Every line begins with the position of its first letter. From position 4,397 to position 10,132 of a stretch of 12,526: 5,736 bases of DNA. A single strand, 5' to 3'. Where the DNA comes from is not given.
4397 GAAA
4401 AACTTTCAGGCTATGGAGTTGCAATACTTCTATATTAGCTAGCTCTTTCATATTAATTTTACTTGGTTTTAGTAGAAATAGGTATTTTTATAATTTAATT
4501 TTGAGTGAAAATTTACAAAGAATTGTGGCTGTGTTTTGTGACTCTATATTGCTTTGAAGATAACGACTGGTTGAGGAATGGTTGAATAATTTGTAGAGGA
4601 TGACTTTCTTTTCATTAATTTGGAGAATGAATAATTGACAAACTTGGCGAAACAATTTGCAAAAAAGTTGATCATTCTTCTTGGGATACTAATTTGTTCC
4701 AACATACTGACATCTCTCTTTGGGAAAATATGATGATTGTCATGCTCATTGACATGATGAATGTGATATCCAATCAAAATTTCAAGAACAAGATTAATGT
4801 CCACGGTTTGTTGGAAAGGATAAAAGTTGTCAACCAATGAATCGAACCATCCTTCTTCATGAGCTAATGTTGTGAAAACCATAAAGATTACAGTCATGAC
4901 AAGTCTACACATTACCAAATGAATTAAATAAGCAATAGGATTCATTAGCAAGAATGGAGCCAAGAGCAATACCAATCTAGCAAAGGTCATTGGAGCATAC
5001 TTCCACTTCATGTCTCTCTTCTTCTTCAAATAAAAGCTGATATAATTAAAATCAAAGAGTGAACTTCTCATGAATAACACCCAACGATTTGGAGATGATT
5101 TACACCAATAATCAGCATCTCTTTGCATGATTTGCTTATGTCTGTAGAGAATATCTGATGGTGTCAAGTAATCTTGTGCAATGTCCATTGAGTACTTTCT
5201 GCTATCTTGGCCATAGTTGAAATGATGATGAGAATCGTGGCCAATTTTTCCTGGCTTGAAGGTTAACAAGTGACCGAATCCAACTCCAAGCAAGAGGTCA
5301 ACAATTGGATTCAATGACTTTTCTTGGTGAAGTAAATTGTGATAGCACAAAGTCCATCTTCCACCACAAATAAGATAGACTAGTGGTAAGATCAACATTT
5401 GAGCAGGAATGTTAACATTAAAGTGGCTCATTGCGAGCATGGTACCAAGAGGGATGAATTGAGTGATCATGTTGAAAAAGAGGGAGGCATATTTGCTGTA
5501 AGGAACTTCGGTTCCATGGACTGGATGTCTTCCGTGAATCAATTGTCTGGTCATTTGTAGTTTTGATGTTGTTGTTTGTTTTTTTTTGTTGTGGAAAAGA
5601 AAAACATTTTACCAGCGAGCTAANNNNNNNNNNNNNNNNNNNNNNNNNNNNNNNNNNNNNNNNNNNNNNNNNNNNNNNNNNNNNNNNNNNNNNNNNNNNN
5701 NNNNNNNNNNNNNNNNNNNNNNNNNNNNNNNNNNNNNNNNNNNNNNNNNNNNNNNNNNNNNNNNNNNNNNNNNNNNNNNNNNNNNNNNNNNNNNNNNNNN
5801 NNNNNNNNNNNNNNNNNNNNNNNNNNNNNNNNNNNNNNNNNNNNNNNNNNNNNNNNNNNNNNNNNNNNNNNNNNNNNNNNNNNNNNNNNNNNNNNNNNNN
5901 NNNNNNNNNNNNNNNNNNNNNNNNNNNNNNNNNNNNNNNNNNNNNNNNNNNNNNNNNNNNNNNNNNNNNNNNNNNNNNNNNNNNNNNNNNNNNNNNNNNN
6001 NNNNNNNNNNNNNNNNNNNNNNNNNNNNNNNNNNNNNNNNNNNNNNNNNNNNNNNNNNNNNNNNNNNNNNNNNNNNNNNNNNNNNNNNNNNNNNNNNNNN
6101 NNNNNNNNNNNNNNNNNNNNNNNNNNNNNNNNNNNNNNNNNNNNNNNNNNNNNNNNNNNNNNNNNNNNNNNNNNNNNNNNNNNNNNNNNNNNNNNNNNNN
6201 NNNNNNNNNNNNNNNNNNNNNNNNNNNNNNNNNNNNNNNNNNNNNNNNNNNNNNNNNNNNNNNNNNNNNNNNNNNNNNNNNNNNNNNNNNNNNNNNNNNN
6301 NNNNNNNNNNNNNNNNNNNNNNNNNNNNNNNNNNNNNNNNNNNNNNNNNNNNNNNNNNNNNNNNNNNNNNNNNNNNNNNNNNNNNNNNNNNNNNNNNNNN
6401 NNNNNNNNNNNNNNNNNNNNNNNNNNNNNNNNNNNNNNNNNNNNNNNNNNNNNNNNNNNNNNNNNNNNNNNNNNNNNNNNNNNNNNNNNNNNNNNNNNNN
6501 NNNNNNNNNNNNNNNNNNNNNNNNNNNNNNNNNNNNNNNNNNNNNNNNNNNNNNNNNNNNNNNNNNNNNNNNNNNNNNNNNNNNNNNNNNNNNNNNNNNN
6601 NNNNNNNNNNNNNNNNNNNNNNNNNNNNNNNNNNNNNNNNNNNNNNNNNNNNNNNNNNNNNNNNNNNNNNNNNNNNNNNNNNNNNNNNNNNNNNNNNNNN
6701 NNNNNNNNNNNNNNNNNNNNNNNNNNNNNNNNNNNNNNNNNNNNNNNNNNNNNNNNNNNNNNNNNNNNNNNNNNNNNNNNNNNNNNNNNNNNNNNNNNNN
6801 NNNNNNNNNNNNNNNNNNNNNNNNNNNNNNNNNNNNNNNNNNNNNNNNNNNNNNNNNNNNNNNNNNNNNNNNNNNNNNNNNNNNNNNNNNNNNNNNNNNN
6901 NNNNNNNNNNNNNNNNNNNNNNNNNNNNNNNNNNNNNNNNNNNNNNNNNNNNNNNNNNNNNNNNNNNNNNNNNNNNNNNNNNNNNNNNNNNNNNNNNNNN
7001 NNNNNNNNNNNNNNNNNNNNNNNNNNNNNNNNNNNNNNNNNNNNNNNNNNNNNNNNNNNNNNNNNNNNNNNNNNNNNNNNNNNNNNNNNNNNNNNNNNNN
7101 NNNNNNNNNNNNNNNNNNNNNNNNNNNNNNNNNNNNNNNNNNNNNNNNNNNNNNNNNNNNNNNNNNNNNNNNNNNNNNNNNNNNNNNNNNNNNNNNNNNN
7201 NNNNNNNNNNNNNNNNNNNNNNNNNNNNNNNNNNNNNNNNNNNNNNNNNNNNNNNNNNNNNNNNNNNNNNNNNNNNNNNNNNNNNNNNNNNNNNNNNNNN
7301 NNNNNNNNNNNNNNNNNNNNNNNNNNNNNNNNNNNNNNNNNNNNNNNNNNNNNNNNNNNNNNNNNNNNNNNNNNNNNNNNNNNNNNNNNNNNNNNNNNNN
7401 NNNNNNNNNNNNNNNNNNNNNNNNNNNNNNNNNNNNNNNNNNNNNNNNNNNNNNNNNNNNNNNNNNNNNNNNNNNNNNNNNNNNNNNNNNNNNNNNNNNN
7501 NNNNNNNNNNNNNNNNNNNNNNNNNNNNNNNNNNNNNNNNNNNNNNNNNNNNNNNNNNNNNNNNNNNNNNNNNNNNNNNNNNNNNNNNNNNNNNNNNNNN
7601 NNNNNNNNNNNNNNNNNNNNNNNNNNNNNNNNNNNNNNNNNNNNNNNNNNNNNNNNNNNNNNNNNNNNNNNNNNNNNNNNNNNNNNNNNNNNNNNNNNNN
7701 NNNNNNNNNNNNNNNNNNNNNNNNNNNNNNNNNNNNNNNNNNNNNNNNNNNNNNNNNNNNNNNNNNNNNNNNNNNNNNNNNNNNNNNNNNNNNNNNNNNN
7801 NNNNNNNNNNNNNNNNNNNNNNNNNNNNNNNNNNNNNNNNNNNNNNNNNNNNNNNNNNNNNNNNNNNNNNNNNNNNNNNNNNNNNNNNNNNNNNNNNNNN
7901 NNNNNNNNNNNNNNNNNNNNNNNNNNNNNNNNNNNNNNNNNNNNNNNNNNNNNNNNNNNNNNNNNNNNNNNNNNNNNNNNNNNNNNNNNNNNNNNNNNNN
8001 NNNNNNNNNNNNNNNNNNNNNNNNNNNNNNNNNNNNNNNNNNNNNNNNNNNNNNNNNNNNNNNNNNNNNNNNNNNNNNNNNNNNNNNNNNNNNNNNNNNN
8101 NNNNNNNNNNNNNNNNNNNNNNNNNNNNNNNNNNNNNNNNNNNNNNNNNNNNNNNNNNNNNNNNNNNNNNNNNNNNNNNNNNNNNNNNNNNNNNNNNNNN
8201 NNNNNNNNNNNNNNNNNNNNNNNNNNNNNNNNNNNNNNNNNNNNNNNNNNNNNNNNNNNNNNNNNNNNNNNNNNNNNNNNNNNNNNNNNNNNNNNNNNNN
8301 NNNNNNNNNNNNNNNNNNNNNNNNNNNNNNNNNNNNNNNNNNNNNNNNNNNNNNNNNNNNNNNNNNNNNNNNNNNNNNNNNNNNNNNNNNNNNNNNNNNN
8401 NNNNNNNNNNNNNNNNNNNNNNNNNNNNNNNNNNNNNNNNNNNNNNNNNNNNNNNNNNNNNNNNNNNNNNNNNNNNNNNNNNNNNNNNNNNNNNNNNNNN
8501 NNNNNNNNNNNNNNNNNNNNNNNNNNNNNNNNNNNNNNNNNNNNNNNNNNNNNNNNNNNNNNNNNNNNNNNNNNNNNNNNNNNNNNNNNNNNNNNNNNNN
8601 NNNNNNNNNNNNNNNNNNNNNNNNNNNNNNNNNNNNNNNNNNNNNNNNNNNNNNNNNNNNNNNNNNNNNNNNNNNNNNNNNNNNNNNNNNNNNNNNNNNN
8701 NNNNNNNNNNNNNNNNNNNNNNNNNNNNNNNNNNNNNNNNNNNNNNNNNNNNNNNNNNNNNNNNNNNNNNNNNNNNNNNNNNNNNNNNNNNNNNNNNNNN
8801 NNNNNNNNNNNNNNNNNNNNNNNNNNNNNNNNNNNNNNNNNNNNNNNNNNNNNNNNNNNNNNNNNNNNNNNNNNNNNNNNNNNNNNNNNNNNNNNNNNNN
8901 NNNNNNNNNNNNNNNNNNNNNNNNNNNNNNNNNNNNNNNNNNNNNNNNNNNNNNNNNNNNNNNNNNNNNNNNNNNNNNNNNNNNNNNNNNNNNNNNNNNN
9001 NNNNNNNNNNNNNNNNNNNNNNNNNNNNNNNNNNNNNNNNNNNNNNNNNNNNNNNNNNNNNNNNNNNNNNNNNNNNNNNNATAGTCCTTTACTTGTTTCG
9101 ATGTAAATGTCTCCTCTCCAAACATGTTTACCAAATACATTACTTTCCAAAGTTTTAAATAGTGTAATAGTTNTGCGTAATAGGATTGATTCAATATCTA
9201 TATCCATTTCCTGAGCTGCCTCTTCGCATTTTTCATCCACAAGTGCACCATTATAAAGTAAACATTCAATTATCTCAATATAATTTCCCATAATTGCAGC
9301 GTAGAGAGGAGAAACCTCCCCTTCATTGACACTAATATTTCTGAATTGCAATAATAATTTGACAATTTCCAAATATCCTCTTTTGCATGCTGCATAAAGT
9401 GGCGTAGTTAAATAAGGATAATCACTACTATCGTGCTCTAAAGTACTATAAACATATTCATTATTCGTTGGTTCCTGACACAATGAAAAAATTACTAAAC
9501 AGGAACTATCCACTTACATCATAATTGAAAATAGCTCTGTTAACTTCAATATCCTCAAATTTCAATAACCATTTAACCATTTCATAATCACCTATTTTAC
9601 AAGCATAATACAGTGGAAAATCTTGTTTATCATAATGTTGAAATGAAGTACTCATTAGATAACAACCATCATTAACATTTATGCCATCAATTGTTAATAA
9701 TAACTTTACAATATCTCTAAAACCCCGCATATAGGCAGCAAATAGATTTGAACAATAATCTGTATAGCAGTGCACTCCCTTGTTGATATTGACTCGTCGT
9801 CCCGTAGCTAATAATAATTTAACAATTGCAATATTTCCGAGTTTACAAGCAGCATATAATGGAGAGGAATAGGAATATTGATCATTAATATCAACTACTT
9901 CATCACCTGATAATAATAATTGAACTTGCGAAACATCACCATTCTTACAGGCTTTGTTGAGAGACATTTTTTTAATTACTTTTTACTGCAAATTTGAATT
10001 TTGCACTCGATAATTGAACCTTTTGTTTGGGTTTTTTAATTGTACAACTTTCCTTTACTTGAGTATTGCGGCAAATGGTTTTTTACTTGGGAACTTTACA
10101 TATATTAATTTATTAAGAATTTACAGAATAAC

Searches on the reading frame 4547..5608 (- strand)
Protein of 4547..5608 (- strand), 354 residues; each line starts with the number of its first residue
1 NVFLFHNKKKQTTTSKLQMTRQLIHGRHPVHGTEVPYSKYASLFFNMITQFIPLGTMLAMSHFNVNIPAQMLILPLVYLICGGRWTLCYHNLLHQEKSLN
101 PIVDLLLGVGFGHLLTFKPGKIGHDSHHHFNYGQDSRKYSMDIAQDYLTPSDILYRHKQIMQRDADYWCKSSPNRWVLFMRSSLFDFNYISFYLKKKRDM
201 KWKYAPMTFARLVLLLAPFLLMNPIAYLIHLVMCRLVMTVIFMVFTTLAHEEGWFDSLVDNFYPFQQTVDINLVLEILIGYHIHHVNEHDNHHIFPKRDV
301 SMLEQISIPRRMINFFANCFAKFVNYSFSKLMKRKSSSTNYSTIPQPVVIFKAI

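Call 6: search_protein_families(library=pfam, proteins=[window:4547-5608:-], max_evalue=0.01)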
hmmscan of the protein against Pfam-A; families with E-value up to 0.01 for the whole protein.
window:4547-5608:- (354 aa): 1 family
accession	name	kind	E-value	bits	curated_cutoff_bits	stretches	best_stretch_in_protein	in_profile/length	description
PF00487.30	FA_desaturase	-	7.8e-10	39.4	29.7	1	74-306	6-234/253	Fatty acid desaturase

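Call 15: list_cluster_members(proteins=[window:4547-5554:-, window:9509-9967:-, window:336-818:-, window:2523-3461:-, window:3461-4273:-])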
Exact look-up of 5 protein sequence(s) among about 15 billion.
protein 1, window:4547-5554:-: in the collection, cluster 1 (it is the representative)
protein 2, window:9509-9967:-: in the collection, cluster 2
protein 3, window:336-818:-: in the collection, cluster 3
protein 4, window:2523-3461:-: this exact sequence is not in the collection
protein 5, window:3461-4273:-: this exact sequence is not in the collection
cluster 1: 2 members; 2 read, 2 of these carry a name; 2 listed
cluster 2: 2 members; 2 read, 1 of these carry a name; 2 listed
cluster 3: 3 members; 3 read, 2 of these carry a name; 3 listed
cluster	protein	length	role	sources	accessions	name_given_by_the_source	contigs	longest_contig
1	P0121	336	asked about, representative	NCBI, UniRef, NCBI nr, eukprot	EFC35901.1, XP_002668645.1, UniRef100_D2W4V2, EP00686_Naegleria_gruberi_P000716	predicted protein [Naegleria gruberi] | Predicted protein n=1 Tax=Naegleria gruberi TaxID=5762 RepID=D2W4V2_NAEGR | uncharacterized protein NAEGRDRAFT_76438 [Naegleria gruberi]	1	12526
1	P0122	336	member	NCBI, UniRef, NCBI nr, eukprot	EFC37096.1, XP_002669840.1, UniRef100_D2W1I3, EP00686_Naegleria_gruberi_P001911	predicted protein [Naegleria gruberi] | Predicted protein n=1 Tax=Naegleria gruberi TaxID=5762 RepID=D2W1I3_NAEGR | uncharacterized protein NAEGRDRAFT_75231 [Naegleria gruberi]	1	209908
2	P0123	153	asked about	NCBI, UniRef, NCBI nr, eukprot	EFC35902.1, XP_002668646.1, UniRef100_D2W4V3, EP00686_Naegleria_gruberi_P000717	predicted protein [Naegleria gruberi] | Predicted protein n=1 Tax=Naegleria gruberi TaxID=5762 RepID=D2W4V3_NAEGR | uncharacterized protein NAEGRDRAFT_76439 [Naegleria gruberi]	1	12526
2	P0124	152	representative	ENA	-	-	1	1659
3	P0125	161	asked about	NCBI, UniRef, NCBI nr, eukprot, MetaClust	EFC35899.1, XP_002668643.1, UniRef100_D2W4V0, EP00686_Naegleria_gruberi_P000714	predicted protein [Naegleria gruberi] | Predicted protein n=1 Tax=Naegleria gruberi TaxID=5762 RepID=D2W4V0_NAEGR | uncharacterized protein NAEGRDRAFT_54682 [Naegleria gruberi]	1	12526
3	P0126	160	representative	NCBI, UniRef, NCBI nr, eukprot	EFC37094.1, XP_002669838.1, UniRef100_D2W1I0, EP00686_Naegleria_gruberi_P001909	predicted protein [Naegleria gruberi] | Predicted protein n=1 Tax=Naegleria gruberi TaxID=5762 RepID=D2W1I0_NAEGR | uncharacterized protein NAEGRDRAFT_53974 [Naegleria gruberi]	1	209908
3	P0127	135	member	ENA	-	-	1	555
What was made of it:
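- Identity of the scaffold: call 15.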

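Call 17: find_encoding_contigs(protein=P0122, flank=10000, max_places=4)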
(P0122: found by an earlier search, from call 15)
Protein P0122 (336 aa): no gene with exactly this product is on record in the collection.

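Call 18: find_encoding_contigs(protein=window:4547-5554:-, flank=10000, max_places=6)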
Protein window:4547-5554:- (336 aa): no gene with exactly this product is on record in the collection.

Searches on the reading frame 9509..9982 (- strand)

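Call 6: search_protein_families(library=pfam, proteins=[window:9509-9982:-], max_evalue=0.01)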
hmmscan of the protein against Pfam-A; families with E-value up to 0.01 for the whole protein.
window:9509-9982:- (158 aa): 7 families
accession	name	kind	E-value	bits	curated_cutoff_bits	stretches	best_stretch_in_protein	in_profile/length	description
PF12796.13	Ank_2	-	3.4e-18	66.4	27.3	2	8-104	1-87/90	Ankyrin repeats (3 copies)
PF00023.36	Ank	-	8e-18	64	21.1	2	40-67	4-29/33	Ankyrin repeat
PF13606.12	Ank_3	-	3.6e-15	54.8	22.3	2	123-148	5-29/30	Ankyrin repeat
PF13637.12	Ank_4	-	4.9e-11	43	22.7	1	123-140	33-50/50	Ankyrin repeats (many copies)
PF13857.12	Ank_5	-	5.9e-10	39.7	27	0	23-67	1-43/56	Ankyrin repeats (many copies)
PF24521.3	Ank_KRIT1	-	7.5e-10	39.1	80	1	5-103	19-112/149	KRIT1 ankyrin-repeats domain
PF23745.1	ANK_LRRK2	-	3.8e-05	24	27.5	1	3-63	30-89/130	LRRK2 ANK repeat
